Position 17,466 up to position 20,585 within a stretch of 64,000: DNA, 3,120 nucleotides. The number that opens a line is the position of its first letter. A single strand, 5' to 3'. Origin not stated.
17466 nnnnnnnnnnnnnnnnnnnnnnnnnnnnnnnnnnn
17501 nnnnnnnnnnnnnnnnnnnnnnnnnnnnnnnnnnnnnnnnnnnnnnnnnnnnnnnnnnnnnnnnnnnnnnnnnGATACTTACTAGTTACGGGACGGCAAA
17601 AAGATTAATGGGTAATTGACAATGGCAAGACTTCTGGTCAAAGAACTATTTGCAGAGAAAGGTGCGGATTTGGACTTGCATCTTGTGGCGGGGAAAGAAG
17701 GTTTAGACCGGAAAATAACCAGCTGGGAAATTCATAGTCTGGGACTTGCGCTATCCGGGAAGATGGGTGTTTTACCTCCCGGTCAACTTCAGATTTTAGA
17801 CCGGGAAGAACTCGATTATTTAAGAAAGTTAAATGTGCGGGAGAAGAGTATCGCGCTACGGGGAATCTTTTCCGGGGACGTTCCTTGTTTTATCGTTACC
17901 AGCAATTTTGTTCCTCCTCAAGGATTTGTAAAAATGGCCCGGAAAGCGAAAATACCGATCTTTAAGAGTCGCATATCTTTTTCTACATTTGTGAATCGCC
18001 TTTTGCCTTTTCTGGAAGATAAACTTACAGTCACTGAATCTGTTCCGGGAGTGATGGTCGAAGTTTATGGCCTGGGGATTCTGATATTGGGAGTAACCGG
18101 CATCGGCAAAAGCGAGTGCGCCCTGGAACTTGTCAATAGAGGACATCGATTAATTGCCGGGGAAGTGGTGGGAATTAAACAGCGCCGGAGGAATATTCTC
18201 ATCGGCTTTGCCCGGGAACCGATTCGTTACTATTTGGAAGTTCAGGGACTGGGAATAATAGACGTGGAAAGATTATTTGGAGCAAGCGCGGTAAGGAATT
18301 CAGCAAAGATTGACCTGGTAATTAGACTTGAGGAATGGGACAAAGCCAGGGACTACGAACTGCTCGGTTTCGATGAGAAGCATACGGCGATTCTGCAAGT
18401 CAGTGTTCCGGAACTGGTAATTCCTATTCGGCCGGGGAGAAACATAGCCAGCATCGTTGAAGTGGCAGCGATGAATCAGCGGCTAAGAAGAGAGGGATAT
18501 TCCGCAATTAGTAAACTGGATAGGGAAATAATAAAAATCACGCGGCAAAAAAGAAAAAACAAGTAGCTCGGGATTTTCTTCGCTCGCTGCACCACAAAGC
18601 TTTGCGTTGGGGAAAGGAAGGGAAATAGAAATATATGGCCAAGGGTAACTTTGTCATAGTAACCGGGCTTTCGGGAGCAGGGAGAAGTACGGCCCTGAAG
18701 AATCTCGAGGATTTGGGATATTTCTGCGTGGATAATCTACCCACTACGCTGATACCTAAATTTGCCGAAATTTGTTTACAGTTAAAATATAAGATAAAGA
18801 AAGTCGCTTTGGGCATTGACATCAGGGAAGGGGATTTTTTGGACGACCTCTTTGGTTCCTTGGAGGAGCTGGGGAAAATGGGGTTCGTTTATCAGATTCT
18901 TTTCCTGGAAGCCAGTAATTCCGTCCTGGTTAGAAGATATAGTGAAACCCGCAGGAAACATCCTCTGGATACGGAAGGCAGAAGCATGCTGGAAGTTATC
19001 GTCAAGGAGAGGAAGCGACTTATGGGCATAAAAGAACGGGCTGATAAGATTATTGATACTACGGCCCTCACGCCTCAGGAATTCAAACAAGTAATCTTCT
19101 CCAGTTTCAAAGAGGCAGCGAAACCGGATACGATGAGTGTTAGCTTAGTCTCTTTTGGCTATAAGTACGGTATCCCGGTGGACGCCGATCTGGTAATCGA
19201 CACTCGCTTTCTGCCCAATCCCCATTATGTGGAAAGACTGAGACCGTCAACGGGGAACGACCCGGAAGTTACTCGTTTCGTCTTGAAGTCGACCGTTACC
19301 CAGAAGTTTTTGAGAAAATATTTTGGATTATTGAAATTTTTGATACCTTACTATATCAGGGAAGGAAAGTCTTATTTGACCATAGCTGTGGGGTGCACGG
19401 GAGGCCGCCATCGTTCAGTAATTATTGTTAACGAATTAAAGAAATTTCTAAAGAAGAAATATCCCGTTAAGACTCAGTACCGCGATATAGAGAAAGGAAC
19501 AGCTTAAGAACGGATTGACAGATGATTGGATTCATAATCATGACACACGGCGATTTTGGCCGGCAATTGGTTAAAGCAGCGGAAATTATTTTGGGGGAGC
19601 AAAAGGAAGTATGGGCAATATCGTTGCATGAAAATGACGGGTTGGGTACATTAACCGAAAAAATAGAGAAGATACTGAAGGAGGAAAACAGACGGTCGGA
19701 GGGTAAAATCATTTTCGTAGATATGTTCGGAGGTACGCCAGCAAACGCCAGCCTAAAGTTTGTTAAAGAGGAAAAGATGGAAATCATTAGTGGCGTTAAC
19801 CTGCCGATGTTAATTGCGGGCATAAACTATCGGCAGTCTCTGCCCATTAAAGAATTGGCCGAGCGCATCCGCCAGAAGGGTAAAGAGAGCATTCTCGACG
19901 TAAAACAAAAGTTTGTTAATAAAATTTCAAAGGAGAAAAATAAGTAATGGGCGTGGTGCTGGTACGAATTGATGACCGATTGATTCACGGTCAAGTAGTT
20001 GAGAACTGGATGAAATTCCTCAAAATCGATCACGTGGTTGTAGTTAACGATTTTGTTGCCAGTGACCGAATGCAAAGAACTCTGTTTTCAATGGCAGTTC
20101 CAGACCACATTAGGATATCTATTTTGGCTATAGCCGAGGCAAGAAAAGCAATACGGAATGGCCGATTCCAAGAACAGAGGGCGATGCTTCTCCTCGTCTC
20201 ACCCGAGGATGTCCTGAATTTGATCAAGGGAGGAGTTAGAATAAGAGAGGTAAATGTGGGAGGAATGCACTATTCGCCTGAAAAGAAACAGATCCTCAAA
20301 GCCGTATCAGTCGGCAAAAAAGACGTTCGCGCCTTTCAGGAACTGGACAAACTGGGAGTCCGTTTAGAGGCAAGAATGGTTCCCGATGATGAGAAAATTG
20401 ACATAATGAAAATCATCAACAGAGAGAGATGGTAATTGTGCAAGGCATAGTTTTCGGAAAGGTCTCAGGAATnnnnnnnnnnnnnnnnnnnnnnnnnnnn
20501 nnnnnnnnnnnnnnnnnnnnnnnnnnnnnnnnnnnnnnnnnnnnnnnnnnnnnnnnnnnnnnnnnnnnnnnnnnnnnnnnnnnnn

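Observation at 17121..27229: Regulatory-PTS operon architecture: lptB-ptsN-hprK-rapZ followed by a mannose-type PTS split by a GH57 glycoside hydrolase, then ptsH-ptsI-PGI/PMI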

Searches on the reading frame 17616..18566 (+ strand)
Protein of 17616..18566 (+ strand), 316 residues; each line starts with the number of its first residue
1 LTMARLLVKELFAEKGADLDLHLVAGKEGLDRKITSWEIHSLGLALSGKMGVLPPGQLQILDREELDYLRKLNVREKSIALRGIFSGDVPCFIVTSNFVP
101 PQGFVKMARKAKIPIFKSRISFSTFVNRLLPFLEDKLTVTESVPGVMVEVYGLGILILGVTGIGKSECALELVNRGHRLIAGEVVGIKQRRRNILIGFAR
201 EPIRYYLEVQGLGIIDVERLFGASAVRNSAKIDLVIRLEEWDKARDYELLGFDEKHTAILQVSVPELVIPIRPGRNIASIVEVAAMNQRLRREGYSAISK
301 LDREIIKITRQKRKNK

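Call 3: search_protein_families(library=pfam, proteins=[window:17616-18566:+])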
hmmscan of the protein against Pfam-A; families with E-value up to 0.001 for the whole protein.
window:17616-18566:+ (316 aa): 2 families
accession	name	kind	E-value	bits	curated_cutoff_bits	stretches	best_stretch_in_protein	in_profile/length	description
PF07475.17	Hpr_kinase_C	-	4.5e-60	202.5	33.3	1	136-303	2-169/171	HPr Serine kinase C-terminal domain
PF02603.21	Hpr_kinase_N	-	1.7e-25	89.9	24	1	8-133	3-125/125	HPr Serine kinase N terminus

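Call 5: search_protein_families(library=ncbifam, proteins=[window:17616-18566:+])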
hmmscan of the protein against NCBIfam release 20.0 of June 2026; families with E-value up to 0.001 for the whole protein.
window:17616-18566:+ (316 aa): 2 families
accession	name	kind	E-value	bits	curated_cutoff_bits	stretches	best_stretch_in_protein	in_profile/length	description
TIGR00679.1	hpr-ser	equivalog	1.4e-93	313.5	240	1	8-306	3-297/300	HPr(Ser) kinase/phosphatase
NF003883.0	PRK05428.2-1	equivalog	2.3e-36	125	252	1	145-309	20-181/189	HPr kinase/phosphorylase-related protein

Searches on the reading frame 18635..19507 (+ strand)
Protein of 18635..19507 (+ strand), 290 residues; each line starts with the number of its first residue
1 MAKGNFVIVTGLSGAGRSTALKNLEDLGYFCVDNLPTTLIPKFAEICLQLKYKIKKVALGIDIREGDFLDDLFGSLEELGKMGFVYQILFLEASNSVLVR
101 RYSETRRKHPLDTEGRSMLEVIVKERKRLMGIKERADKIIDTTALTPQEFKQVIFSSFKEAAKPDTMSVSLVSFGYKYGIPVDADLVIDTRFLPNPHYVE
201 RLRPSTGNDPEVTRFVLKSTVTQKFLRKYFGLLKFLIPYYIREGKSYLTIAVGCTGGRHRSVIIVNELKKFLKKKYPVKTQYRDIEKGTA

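Call 3: search_protein_families(library=pfam, proteins=[window:18635-19507:+])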
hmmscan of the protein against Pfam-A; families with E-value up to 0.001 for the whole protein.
window:18635-19507:+ (290 aa): 2 families
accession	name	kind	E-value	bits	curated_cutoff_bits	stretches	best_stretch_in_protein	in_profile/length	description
PF03668.21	RapZ-like_N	-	3.5e-48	163.8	25.4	1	6-159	3-155/158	RapZ-like N-terminal domain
PF22740.1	PapZ_C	-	4.4e-46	156.4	27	1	167-286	1-121/121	RapZ C-terminal domain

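Call 5: search_protein_families(library=ncbifam, proteins=[window:18635-19507:+])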
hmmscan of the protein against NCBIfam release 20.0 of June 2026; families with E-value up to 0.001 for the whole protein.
window:18635-19507:+ (290 aa): 1 family
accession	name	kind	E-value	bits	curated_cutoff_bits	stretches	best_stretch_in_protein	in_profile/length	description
NF003828.1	PRK05416.1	equivalog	3.9e-106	354.6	244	1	6-285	1-278/278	RNase adapter RapZ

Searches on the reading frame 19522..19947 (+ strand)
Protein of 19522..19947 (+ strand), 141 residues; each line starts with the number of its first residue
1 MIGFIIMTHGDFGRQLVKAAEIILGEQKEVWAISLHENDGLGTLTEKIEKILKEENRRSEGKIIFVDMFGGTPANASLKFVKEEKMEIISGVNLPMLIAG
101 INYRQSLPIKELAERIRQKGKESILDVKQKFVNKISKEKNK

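Call 3: search_protein_families(library=pfam, proteins=[window:19522-19947:+])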
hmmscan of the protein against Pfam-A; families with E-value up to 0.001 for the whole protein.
window:19522-19947:+ (141 aa): 1 family
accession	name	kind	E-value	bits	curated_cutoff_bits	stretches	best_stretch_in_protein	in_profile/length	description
PF03610.21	EIIA-man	-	3.5e-24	85.6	21.4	1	3-116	1-115/116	PTS system fructose IIA component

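Call 5: search_protein_families(library=ncbifam, proteins=[window:19522-19947:+])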
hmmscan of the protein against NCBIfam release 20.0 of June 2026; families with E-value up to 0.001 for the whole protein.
window:19522-19947:+ (141 aa): 3 families
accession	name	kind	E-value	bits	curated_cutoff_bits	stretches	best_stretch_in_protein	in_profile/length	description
TIGR00824.1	EIIA-man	subfamily_domain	8.3e-26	90.4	98.35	1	1-114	1-114/116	mannose/fructose/sorbose PTS transporter subunit IIA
NF011670.1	PRK15088.1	equivalog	2.2e-23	82.7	400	1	2-138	3-140/323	PTS mannose transporter subunit IIAB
NF040761.1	AgaF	equivalog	4.4e-23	82.1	130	1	1-136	1-136/144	PTS galactosamine/N-acetylgalactosamine transporter subunit IIA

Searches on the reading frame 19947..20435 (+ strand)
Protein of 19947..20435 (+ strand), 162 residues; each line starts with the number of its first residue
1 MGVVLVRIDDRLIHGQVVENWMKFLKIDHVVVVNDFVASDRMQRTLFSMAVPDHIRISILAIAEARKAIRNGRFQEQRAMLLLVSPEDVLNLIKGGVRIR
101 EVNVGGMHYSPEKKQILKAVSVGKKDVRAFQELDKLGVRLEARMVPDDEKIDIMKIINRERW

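Call 3: search_protein_families(library=pfam, proteins=[window:19947-20435:+])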
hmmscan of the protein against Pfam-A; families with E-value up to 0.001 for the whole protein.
window:19947-20435:+ (162 aa): 1 family
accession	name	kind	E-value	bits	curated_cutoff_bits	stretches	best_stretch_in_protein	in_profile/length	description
PF03830.20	PTSIIB_sorb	-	1.6e-51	174.9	27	1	3-150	1-148/148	PTS system sorbose subfamily IIB component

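Call 5: search_protein_families(library=ncbifam, proteins=[window:19947-20435:+])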
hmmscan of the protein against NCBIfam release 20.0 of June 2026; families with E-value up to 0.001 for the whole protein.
window:19947-20435:+ (162 aa): 4 families
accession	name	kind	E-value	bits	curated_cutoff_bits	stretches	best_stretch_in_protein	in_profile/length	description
TIGR00854.1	pts-sorbose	subfamily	2.4e-48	164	163.6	1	3-152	2-150/150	mannose/fructose/sorbose PTS transporter subunit IIB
NF011670.1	PRK15088.1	equivalog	4.9e-46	157.2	400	1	1-159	163-321/323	PTS mannose transporter subunit IIAB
NF008508.1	PRK11425.1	equivalog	2.1e-37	128.3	180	1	3-157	4-157/157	PTS N-acetylgalactosamine transporter subunit IIB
NF007288.1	PRK09756.1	equivalog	3.1e-30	105.1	180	1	3-152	3-152/153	PTS galactosamine transporter subunit IIB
